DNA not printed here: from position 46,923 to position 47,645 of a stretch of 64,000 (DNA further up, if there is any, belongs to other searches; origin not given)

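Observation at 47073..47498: Secreted single-domain beta-gamma crystallin protein resembling microbial killer toxins / SMPI-type inhibitors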

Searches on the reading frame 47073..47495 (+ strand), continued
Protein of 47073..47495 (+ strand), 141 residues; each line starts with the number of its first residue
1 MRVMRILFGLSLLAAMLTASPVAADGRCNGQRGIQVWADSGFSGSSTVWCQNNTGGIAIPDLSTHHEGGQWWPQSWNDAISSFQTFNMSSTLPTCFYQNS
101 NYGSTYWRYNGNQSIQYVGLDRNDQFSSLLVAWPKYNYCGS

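Call 35: find_homologous_proteins(query=A3, max_evalue=0.001)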
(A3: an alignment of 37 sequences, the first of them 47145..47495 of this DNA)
Query A3 (37 sequences) (117 aa, profile of the alignment): 537 proteins with E <= 0.001 among 5302 candidates; the best 120 are listed.
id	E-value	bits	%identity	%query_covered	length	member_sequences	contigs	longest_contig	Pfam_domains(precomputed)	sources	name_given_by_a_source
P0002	4.9e-45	171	50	90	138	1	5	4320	PF03995.19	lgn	-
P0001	6.2e-45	170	94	100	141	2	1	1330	-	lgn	-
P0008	1.6e-41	159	42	90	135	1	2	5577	PF08964.16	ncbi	-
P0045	1.7e-41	159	49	90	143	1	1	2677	PF03995.19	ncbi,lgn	-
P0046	2.8e-41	159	47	90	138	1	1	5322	-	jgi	jgi:hypothetical protein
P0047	1.7e-40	156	45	90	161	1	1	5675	-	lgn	-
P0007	5.2e-39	151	43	91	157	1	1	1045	-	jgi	jgi:hypothetical protein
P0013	3.0e-37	145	38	92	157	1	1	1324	-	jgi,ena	-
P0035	4.0e-36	142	42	68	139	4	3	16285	-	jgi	jgi:hypothetical protein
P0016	1.8e-34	136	39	92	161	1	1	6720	-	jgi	jgi:hypothetical protein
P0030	2.8e-33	133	33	98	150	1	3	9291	-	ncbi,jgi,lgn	jgi:hypothetical protein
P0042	3.0e-31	126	33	67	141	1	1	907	-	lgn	-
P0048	5.8e-30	122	39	56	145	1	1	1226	-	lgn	-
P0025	2.7e-29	120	31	86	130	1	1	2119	-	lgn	-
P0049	1.0e-28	118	39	90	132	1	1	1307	-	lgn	-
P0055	1.3e-21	95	38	90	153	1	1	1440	PF03995.19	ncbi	-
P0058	2.4e-20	91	28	70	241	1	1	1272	PF00030.25,PF08964.16,PF03995.19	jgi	-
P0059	3.8e-20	90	32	32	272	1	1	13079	PF00030.25,PF15138.12,PF08964.16,PF03995.19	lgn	-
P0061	4.6e-18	83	38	45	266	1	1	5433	PF00030.25,PF15138.12,PF08964.16,PF03995.19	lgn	-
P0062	6.8e-18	83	35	48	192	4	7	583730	PF00030.25,PF15138.12,PF08964.16,PF03995.19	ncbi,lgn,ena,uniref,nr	ncbi:peptidase inhibitor family I36 protein [uncultured Thiothrix sp.]|uniref:peptidase inhibitor fa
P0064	2.8e-17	81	26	75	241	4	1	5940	PF00030.25,PF08964.16,PF03995.19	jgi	jgi:hypothetical protein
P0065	3.4e-17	81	34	32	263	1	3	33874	PF00030.25,PF15138.12,PF08964.16,PF03995.19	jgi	jgi:hypothetical protein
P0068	6.6e-17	80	33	48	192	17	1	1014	PF00030.25,PF15138.12,PF08964.16,PF03995.19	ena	-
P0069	2.3e-16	78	30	51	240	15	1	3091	PF00030.25,PF15138.12,PF08964.16,PF03995.19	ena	-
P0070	1.0e-15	76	27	98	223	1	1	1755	PF00030.25,PF15138.12,PF08964.16,PF03995.19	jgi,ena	-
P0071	1.7e-15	75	32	50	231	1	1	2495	PF00030.25,PF15138.12,PF08964.16,PF03995.19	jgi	-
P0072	1.7e-15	75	30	34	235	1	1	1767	PF00030.25,PF15138.12,PF08964.16,PF03995.19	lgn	-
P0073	5.5e-15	73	29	50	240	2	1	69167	PF00030.25,PF15138.12,PF08964.16,PF03995.19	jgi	jgi:hypothetical protein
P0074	6.6e-15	73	24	90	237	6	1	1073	PF00030.25,PF08964.16,PF03995.19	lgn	-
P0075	8.3e-15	73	25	90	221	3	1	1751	PF00030.25,PF15138.12,PF08964.16,PF03995.19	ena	-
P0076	1.3e-14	72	23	98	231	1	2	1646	PF00030.25,PF15138.12,PF08964.16,PF03995.19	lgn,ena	-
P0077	1.4e-14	72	33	48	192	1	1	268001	PF00030.25,PF15138.12,PF08964.16,PF03995.19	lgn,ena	-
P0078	1.8e-14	72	26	85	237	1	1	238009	PF00030.25,PF15138.12,PF08964.16,PF03995.19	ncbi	-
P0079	2.3e-14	71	30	34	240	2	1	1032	PF00030.25,PF15138.12,PF08964.16,PF03995.19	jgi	jgi:Peptidase inhibitor family I36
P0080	2.9e-14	71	26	32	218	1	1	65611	PF00030.25,PF15138.12,PF08964.16,PF03995.19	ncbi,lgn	-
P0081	4.3e-14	70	29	60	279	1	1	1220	PF00030.25,PF08964.16,PF03995.19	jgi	jgi:hypothetical protein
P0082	5.2e-14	70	28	46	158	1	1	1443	PF00030.25,PF15138.12,PF08964.16,PF03995.19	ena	-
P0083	5.9e-14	70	27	35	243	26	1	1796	PF00030.25,PF15138.12,PF08964.16,PF03995.19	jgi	-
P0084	6.8e-14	70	30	39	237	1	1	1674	PF00030.25,PF15138.12,PF08964.16,PF03995.19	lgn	-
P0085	6.8e-14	70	32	42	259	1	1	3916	PF00030.25,PF15138.12,PF08964.16,PF03995.19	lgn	-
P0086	7.2e-14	70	29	36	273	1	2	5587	PF00030.25,PF15138.12,PF08964.16,PF03995.19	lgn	-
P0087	8.6e-14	70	29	35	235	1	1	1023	PF00030.25,PF15138.12,PF08964.16,PF03995.19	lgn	-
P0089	1.4e-13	69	24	84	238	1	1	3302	PF00030.25,PF08964.16,PF03995.19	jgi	jgi:hypothetical protein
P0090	1.4e-13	69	22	98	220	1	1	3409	PF00030.25,PF15138.12,PF08964.16,PF03995.19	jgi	jgi:hypothetical protein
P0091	3.4e-13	68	27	35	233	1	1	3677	PF00030.25,PF15138.12,PF08964.16,PF03995.19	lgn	-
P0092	3.4e-13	68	28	45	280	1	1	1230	PF00030.25,PF15138.12,PF08964.16,PF03995.19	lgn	-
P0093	3.9e-13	67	31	50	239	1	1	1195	PF00030.25,PF15138.12,PF08964.16,PF03995.19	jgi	-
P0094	4.1e-13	67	30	34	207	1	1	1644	PF00030.25,PF15138.12,PF08964.16,PF03995.19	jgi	jgi:hypothetical protein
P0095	4.4e-13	67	27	57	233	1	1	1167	PF00030.25,PF08964.16,PF03995.19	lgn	-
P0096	5.3e-13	67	29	32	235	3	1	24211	PF00030.25,PF08964.16,PF03995.19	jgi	jgi:hypothetical protein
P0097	5.3e-13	67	24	90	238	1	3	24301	PF00030.25,PF08964.16,PF03995.19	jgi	jgi:hypothetical protein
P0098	6.4e-13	67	26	90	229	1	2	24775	PF00030.25,PF08964.16,PF03995.19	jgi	jgi:hypothetical protein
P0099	7.2e-13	67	35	56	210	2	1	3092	PF00030.25,PF08964.16,PF03995.19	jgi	jgi:Peptidase inhibitor family I36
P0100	7.3e-13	66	26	66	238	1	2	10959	PF00030.25,PF08964.16,PF03995.19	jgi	jgi:hypothetical protein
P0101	8.3e-13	66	41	23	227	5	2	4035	PF00030.25,PF08964.16,PF03995.19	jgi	jgi:hypothetical protein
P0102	8.9e-13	66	30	26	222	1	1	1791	PF00030.25,PF15138.12,PF08964.16,PF03995.19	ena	-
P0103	9.6e-13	66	24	50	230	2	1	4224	PF00030.25,PF08964.16,PF03995.19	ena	-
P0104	1.0e-12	66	30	76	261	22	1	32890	PF00030.25,PF08964.16,PF03995.19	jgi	jgi:hypothetical protein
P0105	1.1e-12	66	24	90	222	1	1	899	PF00030.25,PF15138.12,PF08964.16,PF03995.19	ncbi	-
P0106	1.1e-12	66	26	90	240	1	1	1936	PF00030.25,PF08964.16,PF03995.19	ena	-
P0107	1.2e-12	66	36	50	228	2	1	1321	PF00030.25,PF08964.16,PF03995.19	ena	-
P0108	1.2e-12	66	26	40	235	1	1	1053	PF00030.25,PF08964.16,PF03995.19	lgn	-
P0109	1.3e-12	66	24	90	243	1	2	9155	PF00030.25,PF08964.16,PF03995.19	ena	-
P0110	1.4e-12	66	26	60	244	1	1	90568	PF00030.25,PF15138.12,PF08964.16,PF03995.19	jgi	jgi:hypothetical protein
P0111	1.4e-12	66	27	37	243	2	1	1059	PF00030.25,PF08964.16,PF03995.19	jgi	-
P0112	1.4e-12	66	24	90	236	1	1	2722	PF00030.25,PF08964.16,PF03995.19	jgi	jgi:hypothetical protein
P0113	1.5e-12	66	24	66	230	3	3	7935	PF00030.25,PF08964.16,PF03995.19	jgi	jgi:hypothetical protein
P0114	1.8e-12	65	30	51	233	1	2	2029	PF00030.25,PF08964.16,PF03995.19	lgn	-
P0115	1.9e-12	65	28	31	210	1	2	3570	PF00030.25,PF08964.16,PF03995.19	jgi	jgi:hypothetical protein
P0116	2.1e-12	65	24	90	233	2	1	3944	PF00030.25,PF08964.16,PF03995.19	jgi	jgi:hypothetical protein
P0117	2.8e-12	65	26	40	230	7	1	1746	PF00030.25,PF08964.16,PF03995.19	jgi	jgi:hypothetical protein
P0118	2.8e-12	65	30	48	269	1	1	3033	PF00030.25,PF08964.16,PF03995.19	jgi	jgi:hypothetical protein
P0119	2.9e-12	65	29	50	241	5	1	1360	PF00030.25,PF08964.16,PF03995.19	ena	-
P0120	3.3e-12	64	32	51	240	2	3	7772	PF00030.25,PF08964.16,PF03995.19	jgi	jgi:hypothetical protein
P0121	3.5e-12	64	32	51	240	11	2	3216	PF00030.25,PF08964.16,PF03995.19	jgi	jgi:hypothetical protein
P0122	3.8e-12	64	27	64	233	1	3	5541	PF00030.25,PF08964.16,PF03995.19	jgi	jgi:hypothetical protein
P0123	4.2e-12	64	28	58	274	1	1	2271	PF00030.25,PF08964.16,PF03995.19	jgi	jgi:Peptidase inhibitor family I36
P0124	4.6e-12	64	32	32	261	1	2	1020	PF00030.25,PF08964.16,PF03995.19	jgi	jgi:hypothetical protein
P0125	4.7e-12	64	25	90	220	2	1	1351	PF00030.25,PF15138.12,PF08964.16,PF03995.19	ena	-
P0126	4.9e-12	64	23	90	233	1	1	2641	PF00030.25,PF08964.16,PF03995.19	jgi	jgi:Peptidase inhibitor family I36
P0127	5.0e-12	64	30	37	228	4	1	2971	PF00030.25,PF15138.12,PF08964.16,PF03995.19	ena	-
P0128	5.5e-12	64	26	90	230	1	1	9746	PF00030.25,PF08964.16,PF03995.19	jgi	jgi:hypothetical protein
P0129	5.9e-12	64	25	90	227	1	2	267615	PF00030.25,PF08964.16,PF03995.19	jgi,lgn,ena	-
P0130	6.0e-12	64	31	52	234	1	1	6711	PF00030.25,PF08964.16,PF03995.19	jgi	jgi:hypothetical protein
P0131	6.3e-12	63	24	90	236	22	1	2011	PF00030.25,PF08964.16,PF03995.19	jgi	jgi:hypothetical protein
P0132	6.8e-12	63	26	90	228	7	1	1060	PF00030.25,PF08964.16,PF03995.19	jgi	jgi:hypothetical protein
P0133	7.0e-12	63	30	52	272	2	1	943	PF00030.25,PF08964.16,PF03995.19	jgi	-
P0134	7.8e-12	63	23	66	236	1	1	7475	PF00030.25,PF08964.16,PF03995.19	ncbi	-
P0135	8.5e-12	63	26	57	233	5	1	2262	PF00030.25,PF15138.12,PF08964.16,PF03995.19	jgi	-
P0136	9.6e-12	63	31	65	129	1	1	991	PF08964.16,PF03995.19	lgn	-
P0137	9.9e-12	63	23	66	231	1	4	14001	PF00030.25,PF08964.16,PF03995.19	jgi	jgi:hypothetical protein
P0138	1.0e-11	63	33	26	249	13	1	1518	PF00030.25,PF15138.12,PF08964.16,PF03995.19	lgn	-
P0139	1.0e-11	63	34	50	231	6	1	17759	PF00030.25,PF08964.16,PF03995.19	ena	-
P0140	1.0e-11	63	34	50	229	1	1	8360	PF00030.25,PF08964.16,PF03995.19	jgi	jgi:hypothetical protein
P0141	1.1e-11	63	25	90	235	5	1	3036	PF00030.25,PF08964.16,PF03995.19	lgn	-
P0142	1.2e-11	63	24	87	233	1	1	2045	PF00030.25,PF08964.16,PF03995.19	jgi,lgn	jgi:hypothetical protein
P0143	1.2e-11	63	22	90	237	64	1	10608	PF00030.25,PF08964.16,PF03995.19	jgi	jgi:hypothetical protein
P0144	1.4e-11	62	25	87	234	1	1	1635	PF00030.25,PF08964.16,PF03995.19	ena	-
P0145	1.4e-11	62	30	48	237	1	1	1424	PF00030.25,PF08964.16,PF03995.19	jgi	jgi:hypothetical protein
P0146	1.4e-11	62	32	50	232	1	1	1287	PF00030.25,PF08964.16,PF03995.19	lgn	-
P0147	1.5e-11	62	24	66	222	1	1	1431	PF00030.25,PF08964.16,PF03995.19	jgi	jgi:hypothetical protein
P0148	1.5e-11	62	24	90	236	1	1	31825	PF00030.25,PF08964.16,PF03995.19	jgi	jgi:hypothetical protein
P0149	1.5e-11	62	25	90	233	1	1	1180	PF00030.25,PF08964.16,PF03995.19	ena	-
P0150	1.5e-11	62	21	90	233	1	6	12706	PF00030.25,PF08964.16,PF03995.19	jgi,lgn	jgi:hypothetical protein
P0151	1.6e-11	62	25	90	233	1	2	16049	PF00030.25,PF08964.16,PF03995.19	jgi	jgi:hypothetical protein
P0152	1.6e-11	62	29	52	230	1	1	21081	PF00030.25,PF08964.16,PF03995.19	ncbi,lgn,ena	-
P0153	1.6e-11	62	33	44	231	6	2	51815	PF00030.25,PF08964.16,PF03995.19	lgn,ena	-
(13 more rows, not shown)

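Call 36: find_encoding_contigs(protein=P0002, flank=6000, max_places=3)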
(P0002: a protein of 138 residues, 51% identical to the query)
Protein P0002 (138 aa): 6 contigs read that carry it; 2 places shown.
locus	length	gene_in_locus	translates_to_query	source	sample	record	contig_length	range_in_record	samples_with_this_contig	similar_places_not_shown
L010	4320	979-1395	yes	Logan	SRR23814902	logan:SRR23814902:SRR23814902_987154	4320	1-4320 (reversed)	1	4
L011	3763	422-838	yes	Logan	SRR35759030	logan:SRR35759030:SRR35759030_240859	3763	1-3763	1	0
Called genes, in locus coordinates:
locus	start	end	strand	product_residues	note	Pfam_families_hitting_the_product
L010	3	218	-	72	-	?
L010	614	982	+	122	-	-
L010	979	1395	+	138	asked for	PF03995:Inhibitor_I36 (faint)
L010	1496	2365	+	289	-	PF00005:ABC_tran, PF13304:AAA_21 (faint)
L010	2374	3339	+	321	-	PF26999:ABC-2_memb_rel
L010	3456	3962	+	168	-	-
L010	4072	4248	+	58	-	PF00196:GerE, PF08281:Sigma70_r4_2 (weak)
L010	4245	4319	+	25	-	?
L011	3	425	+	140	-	?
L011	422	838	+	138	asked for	PF03995:Inhibitor_I36 (faint)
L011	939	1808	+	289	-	PF00005:ABC_tran, PF13304:AAA_21 (faint)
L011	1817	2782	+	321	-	PF26999:ABC-2_memb_rel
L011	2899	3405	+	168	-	-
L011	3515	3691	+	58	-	PF00196:GerE, PF08281:Sigma70_r4_2 (weak)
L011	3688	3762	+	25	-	?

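Call 37: find_encoding_contigs(protein=P0008, flank=6000, max_places=2)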
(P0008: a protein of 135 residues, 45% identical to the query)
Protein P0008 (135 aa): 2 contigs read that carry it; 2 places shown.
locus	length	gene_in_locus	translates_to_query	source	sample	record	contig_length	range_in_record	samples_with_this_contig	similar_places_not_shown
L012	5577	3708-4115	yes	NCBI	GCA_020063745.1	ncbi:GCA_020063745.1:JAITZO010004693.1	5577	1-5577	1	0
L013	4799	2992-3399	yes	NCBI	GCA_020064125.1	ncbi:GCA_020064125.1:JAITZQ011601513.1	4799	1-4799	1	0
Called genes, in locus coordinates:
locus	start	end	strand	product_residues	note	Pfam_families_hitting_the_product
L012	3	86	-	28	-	?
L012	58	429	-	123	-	-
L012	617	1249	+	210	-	-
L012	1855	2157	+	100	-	-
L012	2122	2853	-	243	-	PF00383:dCMP_cyt_deam_1, PF14437:MafB19-deam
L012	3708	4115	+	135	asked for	PF08964:Crystall_3 (weak)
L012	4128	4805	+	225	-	PF00413:Peptidase_M10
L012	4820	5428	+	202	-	-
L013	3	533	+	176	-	?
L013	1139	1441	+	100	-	-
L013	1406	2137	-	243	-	PF00383:dCMP_cyt_deam_1, PF14437:MafB19-deam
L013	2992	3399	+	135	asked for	PF08964:Crystall_3 (weak)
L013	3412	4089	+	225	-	PF00413:Peptidase_M10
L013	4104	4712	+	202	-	-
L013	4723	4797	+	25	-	?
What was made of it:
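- Closest known: SMPI / Pfam Inhibitor_I36. Same: One sister-clade gene is adjacent to an M10 metalloprotease gene (call 37).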

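Call 38: find_encoding_contigs(protein=P0046, flank=6000, max_places=2)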
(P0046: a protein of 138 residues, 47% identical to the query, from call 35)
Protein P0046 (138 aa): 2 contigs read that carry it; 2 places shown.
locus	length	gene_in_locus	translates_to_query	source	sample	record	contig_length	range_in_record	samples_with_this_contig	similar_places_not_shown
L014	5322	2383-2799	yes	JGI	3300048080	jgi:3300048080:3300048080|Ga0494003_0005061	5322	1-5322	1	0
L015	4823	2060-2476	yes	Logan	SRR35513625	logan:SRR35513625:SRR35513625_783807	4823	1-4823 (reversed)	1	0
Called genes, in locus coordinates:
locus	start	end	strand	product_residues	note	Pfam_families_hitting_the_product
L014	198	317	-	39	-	-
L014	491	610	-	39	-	-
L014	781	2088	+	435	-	PF13560:HTH_31, PF13432:TPR_16 (faint), PF13424:TPR_12 (weak)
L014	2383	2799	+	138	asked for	-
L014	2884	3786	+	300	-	PF00005:ABC_tran, PF13304:AAA_21 (weak)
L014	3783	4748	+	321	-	PF26999:ABC-2_memb_rel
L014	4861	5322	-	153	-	?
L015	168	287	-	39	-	-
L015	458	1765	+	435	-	PF13560:HTH_31, PF13432:TPR_16 (faint), PF13424:TPR_12 (weak)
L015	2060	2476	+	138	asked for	-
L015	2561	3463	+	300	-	PF00005:ABC_tran, PF13304:AAA_21 (weak)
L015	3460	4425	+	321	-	PF26999:ABC-2_memb_rel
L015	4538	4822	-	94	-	?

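Call 39: find_encoding_contigs(protein=P0047, flank=6000, max_places=2)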
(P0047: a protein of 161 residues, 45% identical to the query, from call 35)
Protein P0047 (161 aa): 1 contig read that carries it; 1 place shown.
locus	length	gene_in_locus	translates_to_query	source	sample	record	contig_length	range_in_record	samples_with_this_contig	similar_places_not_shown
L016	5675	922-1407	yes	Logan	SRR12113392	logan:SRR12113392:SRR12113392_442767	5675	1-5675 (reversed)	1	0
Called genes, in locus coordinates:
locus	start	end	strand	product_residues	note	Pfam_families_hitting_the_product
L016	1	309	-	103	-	?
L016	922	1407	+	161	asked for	-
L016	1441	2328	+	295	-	PF00005:ABC_tran, PF13304:AAA_21 (weak)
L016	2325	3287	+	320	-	PF26999:ABC-2_memb_rel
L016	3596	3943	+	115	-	PF01521:Fe-S_biosyn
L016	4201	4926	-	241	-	PF00753:Lactamase_B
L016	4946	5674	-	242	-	?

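Call 41: find_encoding_contigs(protein=P0045, flank=6000, max_places=2)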
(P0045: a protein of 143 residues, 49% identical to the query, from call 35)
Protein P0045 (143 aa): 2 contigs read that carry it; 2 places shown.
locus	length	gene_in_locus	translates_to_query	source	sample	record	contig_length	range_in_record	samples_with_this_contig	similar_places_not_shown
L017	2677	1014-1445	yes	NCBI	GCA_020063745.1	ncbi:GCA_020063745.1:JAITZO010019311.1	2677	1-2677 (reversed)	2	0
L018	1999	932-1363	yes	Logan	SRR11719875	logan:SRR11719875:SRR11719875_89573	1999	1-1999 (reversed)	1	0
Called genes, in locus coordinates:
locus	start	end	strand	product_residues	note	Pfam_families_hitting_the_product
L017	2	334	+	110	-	?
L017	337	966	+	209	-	-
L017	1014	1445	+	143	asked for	PF03995:Inhibitor_I36 (faint)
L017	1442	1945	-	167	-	-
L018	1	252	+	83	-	?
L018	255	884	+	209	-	-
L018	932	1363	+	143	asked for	PF03995:Inhibitor_I36 (faint)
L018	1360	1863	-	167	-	-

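Call 42: find_encoding_contigs(protein=P0035, flank=6000, max_places=2)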
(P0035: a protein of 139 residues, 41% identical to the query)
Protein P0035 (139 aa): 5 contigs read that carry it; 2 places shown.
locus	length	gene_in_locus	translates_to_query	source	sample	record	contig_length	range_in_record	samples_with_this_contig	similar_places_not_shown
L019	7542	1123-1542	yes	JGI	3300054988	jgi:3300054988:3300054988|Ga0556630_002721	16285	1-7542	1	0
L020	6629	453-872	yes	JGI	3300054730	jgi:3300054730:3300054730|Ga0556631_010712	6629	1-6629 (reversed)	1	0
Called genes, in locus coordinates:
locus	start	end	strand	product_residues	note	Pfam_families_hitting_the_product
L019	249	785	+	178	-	-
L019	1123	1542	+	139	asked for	-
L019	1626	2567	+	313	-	-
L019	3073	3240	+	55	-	-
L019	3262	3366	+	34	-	-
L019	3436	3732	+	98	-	-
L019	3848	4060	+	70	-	PF09851:SHOCT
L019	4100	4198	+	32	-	-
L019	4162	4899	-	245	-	-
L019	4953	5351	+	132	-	-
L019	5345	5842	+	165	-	-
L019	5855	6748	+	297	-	PF00364:Biotin_lipoyl (faint)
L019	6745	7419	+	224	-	PF00005:ABC_tran, PF13304:AAA_21 (faint)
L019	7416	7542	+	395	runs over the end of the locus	PF12704:MacB_PCD, PF02687:FtsX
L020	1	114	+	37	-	?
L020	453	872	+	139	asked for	-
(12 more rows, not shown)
